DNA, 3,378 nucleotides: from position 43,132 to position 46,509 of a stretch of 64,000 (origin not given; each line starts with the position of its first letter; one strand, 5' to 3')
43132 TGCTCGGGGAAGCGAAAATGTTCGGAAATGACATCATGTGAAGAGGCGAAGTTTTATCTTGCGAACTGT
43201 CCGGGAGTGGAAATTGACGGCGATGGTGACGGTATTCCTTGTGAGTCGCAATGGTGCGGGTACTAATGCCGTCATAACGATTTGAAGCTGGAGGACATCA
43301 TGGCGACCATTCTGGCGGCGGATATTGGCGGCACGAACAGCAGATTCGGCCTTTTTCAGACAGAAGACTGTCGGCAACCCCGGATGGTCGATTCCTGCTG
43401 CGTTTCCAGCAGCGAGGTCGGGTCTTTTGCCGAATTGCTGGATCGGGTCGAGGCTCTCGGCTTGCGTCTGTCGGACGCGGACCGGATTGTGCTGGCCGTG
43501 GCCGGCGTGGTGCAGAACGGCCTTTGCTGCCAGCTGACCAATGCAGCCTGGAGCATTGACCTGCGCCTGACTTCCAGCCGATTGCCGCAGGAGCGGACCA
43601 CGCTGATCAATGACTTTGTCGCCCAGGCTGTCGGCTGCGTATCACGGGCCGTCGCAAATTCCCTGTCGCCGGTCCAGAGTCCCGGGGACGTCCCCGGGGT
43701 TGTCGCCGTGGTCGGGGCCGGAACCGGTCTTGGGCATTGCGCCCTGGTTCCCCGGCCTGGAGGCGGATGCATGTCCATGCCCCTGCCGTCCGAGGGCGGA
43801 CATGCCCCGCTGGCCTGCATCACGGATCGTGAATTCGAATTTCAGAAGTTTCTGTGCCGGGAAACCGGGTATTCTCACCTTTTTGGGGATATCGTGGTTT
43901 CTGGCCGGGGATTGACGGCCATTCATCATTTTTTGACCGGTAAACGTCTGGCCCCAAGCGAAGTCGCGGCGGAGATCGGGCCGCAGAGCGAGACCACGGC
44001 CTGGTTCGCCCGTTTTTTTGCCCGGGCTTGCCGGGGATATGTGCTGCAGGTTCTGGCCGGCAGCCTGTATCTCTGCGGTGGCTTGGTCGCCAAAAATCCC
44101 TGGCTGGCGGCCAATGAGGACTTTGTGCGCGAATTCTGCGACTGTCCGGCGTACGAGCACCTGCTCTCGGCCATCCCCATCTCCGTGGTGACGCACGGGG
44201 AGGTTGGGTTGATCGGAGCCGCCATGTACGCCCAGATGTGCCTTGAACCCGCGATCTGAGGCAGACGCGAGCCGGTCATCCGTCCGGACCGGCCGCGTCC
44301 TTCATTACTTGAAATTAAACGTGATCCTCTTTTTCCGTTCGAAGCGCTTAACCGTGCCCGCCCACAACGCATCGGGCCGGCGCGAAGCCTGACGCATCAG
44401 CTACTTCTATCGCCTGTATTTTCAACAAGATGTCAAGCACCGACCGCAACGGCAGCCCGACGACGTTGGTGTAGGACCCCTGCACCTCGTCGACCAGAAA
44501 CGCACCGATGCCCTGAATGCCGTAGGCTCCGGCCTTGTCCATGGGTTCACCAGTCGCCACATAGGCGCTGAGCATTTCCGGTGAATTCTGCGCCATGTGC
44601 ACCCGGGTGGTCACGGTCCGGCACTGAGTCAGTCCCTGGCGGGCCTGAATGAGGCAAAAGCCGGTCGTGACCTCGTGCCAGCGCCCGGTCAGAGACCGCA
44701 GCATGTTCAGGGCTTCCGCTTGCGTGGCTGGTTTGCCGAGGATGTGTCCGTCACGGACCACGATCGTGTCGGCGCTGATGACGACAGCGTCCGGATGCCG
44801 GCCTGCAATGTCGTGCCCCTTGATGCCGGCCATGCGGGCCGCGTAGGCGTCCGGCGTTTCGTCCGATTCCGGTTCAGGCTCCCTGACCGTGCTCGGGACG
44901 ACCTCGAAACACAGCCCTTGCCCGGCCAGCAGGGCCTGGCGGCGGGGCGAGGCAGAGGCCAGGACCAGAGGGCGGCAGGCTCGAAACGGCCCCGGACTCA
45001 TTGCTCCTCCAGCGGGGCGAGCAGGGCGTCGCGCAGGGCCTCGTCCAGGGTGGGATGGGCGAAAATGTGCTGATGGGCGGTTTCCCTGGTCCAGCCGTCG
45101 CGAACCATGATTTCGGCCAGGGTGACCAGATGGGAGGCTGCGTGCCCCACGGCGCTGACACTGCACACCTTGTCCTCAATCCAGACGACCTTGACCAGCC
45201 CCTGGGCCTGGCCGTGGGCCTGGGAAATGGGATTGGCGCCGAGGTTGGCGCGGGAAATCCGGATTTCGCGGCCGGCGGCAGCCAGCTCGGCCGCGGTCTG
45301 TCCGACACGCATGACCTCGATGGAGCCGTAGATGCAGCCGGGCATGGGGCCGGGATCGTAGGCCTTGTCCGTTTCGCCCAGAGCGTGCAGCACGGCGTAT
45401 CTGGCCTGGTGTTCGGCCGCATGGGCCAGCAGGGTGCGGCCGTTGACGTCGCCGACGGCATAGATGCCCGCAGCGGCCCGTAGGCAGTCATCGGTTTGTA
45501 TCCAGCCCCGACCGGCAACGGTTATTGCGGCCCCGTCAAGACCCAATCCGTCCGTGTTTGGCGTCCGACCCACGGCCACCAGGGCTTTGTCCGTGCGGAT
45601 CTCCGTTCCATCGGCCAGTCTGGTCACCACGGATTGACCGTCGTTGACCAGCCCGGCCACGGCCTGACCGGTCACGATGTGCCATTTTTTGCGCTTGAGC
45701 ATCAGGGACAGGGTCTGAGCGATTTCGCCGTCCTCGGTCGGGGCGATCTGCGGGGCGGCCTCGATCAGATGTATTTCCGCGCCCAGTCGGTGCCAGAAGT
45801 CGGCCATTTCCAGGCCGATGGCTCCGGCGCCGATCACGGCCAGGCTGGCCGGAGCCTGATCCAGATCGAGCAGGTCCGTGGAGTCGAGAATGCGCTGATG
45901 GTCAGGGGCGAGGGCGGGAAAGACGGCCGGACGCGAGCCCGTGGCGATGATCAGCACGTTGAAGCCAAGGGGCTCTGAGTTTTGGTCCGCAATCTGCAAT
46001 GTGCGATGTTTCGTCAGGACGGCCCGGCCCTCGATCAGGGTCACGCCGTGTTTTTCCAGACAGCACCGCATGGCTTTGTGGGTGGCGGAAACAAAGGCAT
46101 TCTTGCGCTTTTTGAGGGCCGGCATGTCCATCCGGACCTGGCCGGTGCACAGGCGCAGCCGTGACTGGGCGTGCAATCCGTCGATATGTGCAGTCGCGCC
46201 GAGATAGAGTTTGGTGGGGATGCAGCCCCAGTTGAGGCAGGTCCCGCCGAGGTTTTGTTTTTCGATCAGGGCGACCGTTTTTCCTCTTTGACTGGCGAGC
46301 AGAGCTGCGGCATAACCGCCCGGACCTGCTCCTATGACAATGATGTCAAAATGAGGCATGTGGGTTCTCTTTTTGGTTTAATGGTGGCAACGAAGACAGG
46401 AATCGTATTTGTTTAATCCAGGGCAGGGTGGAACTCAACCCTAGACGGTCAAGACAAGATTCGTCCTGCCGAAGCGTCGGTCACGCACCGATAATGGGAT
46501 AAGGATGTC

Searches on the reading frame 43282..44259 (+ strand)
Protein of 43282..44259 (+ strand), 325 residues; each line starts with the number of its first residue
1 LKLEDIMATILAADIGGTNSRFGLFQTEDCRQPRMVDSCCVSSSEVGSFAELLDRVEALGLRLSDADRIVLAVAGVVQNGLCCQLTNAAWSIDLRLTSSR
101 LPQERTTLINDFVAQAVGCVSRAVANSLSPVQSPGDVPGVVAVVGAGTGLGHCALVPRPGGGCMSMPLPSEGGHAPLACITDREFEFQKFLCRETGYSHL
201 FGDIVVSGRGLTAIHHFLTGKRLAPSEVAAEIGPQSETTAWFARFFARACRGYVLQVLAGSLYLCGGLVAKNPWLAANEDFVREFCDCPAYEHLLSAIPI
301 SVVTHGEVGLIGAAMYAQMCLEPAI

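Call 40: search_protein_families(library=pfam, proteins=[window:43282-44259:+], max_evalue=0.0001)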
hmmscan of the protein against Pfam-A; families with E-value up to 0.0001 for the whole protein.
window:43282-44259:+ (325 aa): 1 family
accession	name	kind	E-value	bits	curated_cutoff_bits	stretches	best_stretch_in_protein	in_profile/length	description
PF02685.22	Glucokinase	-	2.5e-57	194.7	22.1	1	11-318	1-312/314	Glucokinase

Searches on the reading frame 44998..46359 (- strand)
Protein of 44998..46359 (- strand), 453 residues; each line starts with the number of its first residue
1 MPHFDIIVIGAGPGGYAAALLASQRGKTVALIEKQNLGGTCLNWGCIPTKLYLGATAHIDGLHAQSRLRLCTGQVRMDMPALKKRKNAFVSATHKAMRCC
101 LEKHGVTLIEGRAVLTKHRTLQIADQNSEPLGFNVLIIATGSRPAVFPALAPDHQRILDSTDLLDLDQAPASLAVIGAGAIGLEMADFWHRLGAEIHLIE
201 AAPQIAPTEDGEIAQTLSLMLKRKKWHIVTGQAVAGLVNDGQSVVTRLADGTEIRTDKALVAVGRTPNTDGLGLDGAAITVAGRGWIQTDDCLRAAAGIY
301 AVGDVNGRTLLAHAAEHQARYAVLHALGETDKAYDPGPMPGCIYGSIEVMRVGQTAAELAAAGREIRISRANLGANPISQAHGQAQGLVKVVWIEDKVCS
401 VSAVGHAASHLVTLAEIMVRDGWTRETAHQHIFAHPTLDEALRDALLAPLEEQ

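Call 40: search_protein_families(library=pfam, proteins=[window:44998-46359:-], max_evalue=0.0001)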
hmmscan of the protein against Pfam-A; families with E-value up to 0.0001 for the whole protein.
window:44998-46359:- (453 aa): 14 families
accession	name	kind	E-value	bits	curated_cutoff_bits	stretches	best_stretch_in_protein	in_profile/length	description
PF07992.20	Pyr_redox_2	-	2.6e-61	208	26.1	1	4-319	1-291/291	Pyridine nucleotide-disulphide oxidoreductase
PF00070.33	Pyr_redox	-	3.3e-19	69.6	22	1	173-245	2-74/82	Pyridine nucleotide-disulphide oxidoreductase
PF02852.28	Pyr_redox_dim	-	2.9e-16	60.1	25.3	1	339-445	1-109/110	Pyridine nucleotide-disulphide oxidoreductase, dimerisation domain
PF13450.12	NAD_binding_8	-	2.6e-10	40.9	21.9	1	8-43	1-37/68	NAD(P)-binding Rossmann-like domain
PF13738.12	Pyr_redox_3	-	4.5e-10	39.7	30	0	7-44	1-39/305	Pyridine nucleotide-disulphide oxidoreductase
PF03486.20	HI0933_like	-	8.1e-10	39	50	1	5-37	2-34/244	HI0933-like protein Rossmann domain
PF01494.25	FAD_binding_3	-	1.5e-08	34.8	22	0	5-36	3-34/349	FAD binding domain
PF12831.13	FAD_oxidored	-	1.7e-08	34.6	27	1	5-72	1-70/416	FAD dependent oxidoreductase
PF01134.28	GIDA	-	2.3e-08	34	22.1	1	5-142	1-150/391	Glucose inhibited division protein A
PF01266.30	DAO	-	4.5e-08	33.4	27.9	1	5-50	1-49/353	FAD dependent oxidoreductase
PF00890.30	FAD_binding_2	-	1.5e-06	28.1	20.4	1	5-40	1-36/414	FAD binding domain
PF13434.12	Lys_Orn_oxgnase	-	7.8e-05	22.4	21.3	0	125-216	140-236/339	L-lysine 6-monooxygenase/L-ornithine 5-monooxygenase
PF01262.27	AlaDh_PNT_C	-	8.3e-05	22.5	23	0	169-204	27-62/214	Alanine dehydrogenase/PNT, C-terminal domain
PF02737.24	3HCDH_N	-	9e-05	22.9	22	0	173-227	2-56/180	3-hydroxyacyl-CoA dehydrogenase, NAD binding domain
